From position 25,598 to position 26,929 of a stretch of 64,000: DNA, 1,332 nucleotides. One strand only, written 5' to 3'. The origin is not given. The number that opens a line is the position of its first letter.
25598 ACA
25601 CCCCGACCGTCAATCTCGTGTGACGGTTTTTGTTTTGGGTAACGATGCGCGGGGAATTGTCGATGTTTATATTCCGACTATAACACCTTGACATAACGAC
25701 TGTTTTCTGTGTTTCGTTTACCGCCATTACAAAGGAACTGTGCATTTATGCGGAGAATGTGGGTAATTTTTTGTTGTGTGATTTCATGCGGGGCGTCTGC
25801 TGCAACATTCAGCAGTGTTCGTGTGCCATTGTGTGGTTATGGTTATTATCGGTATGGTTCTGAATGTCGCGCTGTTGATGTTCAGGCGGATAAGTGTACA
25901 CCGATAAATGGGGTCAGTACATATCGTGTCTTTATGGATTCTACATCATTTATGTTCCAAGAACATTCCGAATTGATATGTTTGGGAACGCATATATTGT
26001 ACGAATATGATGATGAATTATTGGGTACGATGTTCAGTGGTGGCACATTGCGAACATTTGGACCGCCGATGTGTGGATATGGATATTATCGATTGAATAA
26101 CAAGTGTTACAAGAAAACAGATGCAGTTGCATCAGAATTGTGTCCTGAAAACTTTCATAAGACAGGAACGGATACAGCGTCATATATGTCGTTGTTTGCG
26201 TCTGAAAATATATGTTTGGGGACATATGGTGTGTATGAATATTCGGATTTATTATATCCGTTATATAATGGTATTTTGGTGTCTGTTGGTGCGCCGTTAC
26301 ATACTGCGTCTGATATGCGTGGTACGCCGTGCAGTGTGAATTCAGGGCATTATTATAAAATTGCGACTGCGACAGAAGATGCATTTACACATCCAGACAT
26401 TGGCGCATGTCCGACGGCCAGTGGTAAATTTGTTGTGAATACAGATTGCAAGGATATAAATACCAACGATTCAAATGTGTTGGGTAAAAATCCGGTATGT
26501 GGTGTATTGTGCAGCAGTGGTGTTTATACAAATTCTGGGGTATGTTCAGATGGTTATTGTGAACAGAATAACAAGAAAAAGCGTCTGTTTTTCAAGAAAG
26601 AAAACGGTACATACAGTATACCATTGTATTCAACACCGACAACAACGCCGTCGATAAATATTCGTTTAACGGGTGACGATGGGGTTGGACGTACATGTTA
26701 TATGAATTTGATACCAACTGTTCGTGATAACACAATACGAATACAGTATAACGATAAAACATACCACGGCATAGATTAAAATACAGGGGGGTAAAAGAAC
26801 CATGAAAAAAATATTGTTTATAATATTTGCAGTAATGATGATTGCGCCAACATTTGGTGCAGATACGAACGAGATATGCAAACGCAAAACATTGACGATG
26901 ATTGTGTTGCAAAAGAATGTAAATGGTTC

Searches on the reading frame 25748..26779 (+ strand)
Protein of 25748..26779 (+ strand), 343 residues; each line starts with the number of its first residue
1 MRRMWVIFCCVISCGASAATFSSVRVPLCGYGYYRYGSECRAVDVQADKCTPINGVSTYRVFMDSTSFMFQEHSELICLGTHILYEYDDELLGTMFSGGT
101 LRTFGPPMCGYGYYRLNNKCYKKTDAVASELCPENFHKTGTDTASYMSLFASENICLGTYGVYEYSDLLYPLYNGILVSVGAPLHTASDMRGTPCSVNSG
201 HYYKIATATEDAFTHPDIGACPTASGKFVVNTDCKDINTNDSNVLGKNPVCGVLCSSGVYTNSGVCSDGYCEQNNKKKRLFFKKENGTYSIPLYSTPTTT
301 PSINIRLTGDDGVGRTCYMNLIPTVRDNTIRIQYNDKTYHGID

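Call 71: search_protein_families(library=ncbifam, proteins=[window:25748-26779:+], max_evalue=0.01)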
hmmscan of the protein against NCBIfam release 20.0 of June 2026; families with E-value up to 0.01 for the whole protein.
window:25748-26779:+ (343 aa): 0 families
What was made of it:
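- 25748..27929 (+): Genes behind W3: a 343-aa secreted Cys-rich protein (25748-26779), then two secreted 'CWCKM-motif' proteins (26802-27332 and 27432-27929). No NCBIfam hit (call 71).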
